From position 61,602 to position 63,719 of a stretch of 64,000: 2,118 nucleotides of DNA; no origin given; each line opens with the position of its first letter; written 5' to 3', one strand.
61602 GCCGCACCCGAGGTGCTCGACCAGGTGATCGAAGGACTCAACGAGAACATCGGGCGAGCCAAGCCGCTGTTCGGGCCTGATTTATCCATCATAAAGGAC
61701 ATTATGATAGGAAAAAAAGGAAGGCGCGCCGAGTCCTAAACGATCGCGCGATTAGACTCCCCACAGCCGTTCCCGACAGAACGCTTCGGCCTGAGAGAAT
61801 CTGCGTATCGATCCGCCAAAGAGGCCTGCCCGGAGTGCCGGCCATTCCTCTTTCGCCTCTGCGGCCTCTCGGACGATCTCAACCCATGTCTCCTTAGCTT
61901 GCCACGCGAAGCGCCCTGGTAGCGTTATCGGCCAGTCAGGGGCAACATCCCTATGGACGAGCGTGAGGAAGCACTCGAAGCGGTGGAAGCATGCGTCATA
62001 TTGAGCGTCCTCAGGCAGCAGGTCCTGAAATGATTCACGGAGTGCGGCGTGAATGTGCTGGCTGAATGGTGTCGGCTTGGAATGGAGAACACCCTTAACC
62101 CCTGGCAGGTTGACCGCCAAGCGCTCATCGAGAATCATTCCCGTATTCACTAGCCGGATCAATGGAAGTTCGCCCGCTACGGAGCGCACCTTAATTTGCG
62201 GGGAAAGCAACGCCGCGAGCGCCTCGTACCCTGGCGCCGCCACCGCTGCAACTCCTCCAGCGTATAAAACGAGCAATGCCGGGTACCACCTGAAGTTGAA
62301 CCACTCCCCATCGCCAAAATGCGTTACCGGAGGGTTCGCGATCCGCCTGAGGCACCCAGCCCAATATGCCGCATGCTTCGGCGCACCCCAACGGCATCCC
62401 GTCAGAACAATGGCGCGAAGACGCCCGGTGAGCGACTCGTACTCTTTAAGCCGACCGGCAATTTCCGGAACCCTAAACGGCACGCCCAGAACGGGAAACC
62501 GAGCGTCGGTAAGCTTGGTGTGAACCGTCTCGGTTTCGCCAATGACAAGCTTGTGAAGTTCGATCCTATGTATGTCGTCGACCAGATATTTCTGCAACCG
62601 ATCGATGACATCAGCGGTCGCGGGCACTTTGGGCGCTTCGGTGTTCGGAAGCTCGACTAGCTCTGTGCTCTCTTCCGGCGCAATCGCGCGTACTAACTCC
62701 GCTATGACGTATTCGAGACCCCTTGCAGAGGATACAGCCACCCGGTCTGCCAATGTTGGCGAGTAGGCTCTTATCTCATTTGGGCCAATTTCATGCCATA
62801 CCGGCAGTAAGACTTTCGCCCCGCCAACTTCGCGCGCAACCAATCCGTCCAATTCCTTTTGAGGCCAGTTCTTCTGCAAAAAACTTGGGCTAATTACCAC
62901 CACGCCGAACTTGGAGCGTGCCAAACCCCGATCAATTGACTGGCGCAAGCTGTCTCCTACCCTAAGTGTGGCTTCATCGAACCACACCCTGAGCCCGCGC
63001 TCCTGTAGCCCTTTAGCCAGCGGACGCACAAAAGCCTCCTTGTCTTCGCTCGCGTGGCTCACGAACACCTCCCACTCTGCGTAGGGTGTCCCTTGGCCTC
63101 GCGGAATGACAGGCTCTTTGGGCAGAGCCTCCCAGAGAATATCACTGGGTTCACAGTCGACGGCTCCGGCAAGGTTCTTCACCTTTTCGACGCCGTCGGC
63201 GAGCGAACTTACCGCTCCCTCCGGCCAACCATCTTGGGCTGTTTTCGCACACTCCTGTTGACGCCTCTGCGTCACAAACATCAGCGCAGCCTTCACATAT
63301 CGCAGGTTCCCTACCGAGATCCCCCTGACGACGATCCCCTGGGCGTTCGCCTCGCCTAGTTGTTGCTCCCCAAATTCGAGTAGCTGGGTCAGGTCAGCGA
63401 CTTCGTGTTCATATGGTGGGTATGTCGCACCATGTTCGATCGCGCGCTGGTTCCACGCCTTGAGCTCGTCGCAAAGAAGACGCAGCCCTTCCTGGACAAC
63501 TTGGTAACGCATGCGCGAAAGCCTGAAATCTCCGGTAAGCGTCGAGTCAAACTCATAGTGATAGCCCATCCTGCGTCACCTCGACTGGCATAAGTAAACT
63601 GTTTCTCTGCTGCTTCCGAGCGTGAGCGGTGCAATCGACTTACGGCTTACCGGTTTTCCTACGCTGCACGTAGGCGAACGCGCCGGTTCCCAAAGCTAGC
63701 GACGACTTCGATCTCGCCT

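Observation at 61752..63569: Central TIR domain in a 605-aa protein with two unassignable flanking domains, on a low-GC island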

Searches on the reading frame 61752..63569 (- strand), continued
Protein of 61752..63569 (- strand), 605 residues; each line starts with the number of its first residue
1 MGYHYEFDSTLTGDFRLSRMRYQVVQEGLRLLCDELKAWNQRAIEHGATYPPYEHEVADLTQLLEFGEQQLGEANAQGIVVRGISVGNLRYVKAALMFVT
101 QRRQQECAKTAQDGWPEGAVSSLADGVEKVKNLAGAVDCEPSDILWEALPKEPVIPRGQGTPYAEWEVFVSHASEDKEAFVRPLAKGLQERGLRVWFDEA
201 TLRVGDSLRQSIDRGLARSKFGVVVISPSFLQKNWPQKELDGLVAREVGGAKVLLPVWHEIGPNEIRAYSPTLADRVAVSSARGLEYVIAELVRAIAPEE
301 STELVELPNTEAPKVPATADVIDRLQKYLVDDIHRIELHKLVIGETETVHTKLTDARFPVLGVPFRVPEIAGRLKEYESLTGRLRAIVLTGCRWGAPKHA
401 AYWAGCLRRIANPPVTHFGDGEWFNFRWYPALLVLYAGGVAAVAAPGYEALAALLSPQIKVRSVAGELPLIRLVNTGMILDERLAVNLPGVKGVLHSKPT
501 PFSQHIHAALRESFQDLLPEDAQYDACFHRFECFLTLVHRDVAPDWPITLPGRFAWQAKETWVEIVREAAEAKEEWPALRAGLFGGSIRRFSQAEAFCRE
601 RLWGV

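Call 82: search_protein_families(library=padloc, proteins=[P0063], max_evalue=0.000001)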
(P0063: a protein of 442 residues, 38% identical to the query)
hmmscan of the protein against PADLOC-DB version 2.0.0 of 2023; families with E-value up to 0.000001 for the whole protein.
P0063 (442 aa): 9 families
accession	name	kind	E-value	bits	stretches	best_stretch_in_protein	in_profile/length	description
PDLC05062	PDC-S66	-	3.5e-57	192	1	6-138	147-280/282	-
PDLC05061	PDC-S65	-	4e-46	156.5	1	162-436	309-588/592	-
PDLC05060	PDC-S65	-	1.7e-37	127.5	1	163-436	218-500/503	-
PDLC00417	ThsB1|ThsB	-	7.2e-33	112.4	1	6-123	165-283/303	TIR-like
PDLC00424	ThsB1|ThsB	-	5.5e-17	60.3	1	9-134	103-227/234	TIR-like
PDLC02961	RT-TIR_XII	-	1.4e-12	45.3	1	7-134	347-468/475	single gene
PDLC02962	RT-TIR_XII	-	1.5e-11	41.9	1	7-132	345-470/478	single gene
PDLC02421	Aga_TIR-PNTD1-PNTD2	-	1.2e-08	32.5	1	10-136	6-130/430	Class I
PDLC02403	Aga_TIR-PNTD1-PNTD2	-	5.6e-08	30.3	1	10-82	5-78/443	Class I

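Call 93: search_protein_families(library=padloc, proteins=[L001:5163-6212:-, L001:6528-6845:+, L001:6904-7200:+, L001:7651-7998:+, L001:8070-8348:+, L001:8471-8824:+], max_evalue=0.0001)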
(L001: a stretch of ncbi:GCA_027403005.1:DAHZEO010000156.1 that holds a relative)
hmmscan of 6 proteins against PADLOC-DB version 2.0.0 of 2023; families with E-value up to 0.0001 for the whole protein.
L001:5163-6212:- (349 aa): 0 families

L001:6528-6845:+ (105 aa): 0 families

L001:6904-7200:+ (98 aa): 0 families

L001:7651-7998:+ (115 aa): 0 families

L001:8070-8348:+ (92 aa): 0 families

L001:8471-8824:+ (117 aa): 1 family
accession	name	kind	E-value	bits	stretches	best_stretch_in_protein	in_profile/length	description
PDLC03894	NsnC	-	4.1e-09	34.4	1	7-106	192-292/294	-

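Call 94: search_protein_families(library=phrogs, proteins=[window:61752-63569:-], max_evalue=0.01)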
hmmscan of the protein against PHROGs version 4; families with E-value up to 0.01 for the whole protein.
window:61752-63569:- (605 aa): 2 families
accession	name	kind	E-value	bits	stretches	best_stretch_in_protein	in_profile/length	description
phrog_15646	-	unknown function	3.6e-46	159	1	165-282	159-277/293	-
phrog_9211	-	unknown function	2.3e-40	139.6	1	164-296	131-264/268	-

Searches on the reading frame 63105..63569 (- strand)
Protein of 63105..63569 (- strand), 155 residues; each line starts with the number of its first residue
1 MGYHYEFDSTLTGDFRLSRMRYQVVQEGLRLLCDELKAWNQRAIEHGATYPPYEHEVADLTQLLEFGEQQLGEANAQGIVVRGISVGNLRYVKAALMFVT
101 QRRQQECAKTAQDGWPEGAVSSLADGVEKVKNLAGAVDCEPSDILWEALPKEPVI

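Call 29: search_solved_structures(query=A2, max_evalue=10, show_alignments=1)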
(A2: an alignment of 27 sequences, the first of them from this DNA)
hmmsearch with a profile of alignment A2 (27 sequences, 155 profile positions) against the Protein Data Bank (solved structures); distinct sequences matched with E-value up to 10: 2.
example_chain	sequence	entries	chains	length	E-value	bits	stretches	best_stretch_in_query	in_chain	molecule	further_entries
7v1k_A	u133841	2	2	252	0.32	14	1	23-77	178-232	Isoform 2 of Nuclear autoantigenic sperm protein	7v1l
7v1m_G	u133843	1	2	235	0.4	13.7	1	23-76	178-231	Isoform 2 of Nuclear autoantigenic sperm protein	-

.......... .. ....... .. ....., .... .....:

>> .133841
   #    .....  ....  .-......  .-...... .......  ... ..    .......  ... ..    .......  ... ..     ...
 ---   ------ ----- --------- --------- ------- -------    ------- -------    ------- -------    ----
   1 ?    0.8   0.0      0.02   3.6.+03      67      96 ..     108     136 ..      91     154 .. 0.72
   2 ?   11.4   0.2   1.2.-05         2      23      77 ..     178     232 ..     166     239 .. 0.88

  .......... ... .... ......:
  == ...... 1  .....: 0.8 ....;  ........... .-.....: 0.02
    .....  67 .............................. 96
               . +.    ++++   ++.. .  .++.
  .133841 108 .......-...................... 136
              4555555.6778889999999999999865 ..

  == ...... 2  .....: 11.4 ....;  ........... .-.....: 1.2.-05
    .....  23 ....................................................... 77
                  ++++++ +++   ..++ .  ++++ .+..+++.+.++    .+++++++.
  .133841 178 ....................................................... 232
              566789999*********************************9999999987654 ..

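Call 30: search_protein_families(library=pfam, alignment_id=A2, max_evalue=1)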
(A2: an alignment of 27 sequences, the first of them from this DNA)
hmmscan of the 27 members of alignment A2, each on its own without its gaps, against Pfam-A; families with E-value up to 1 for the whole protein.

A. member 1, seq(155 aa): 0 families

B. families by the number of members that match (of 27 scanned): 9 families
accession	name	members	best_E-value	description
PF13466.11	STAS_2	1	0.011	STAS domain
PF23082.1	Myb_DNA-binding_2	1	0.041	Myb-like DNA-binding domain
PF06627.17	DUF1153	1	0.045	Protein of unknown function (DUF1153)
PF05701.16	WEMBL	1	0.05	Weak chloroplast movement under blue light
PF04857.26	CAF1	1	0.075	CAF1 family ribonuclease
PF16355.11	DUF4982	1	0.12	Domain of unknown function (DUF4982)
PF19661.4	DUF6164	1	0.13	Family of unknown function (DUF6164)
PF24270.1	HTH_Cmi2_C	1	0.14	Cmi2, C-terminal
PF11550.13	IglC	1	0.32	Intracellular growth locus C protein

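Call 72: find_homologous_proteins(query=A2, max_evalue=0.001)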
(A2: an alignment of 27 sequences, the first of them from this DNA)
Query A2 (27 sequences) (155 aa, profile of the alignment): 15 proteins with E <= 0.001 among 8000 candidates.
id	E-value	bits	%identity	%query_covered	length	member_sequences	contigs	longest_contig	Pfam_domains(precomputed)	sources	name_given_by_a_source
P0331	1.2e-60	222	65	99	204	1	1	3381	-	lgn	-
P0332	4.2e-57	210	59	99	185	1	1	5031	-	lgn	-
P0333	1.1e-50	189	43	97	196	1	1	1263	-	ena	-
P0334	6.5e-50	187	39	99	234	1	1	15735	PF01582.26,PF13676.12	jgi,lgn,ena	-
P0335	7.2e-48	180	63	77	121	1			-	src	-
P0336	4.6e-46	174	38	97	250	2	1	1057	PF01582.26,PF13676.12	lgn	-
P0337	7.3e-40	154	87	80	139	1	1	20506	-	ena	-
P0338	7.4e-39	151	34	95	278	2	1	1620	PF13676.12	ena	-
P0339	2.7e-37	146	71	65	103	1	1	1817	-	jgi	jgi:hypothetical protein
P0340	5.6e-36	142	48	74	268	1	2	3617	PF01582.26,PF13676.12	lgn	-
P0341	6.1e-36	141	58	63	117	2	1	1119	-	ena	-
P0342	3.5e-34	136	39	69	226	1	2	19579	PF13676.12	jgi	jgi:hypothetical protein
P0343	6.4e-33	132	38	70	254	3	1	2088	PF01582.26,PF13676.12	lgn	-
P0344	3.8e-19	87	42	50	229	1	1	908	-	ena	-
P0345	1.0e-16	79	47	41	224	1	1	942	PF01582.26,PF13676.12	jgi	jgi:hypothetical protein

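Call 77: find_related_loci(query=A2, collection=viral_contigs, flank=8000)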
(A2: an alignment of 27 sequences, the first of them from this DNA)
Query A2 (155 aa) in viral_contigs; peptide patterns used: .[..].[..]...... (x = any residue, [..] = any of these).
22 stretches matched a pattern, but none encodes a relative of the query by tblastn (E <= 1e-3).

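Call 94: search_protein_families(library=phrogs, proteins=[window:63105-63569:-], max_evalue=0.01)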
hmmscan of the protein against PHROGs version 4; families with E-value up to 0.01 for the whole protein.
window:63105-63569:- (155 aa): 0 families
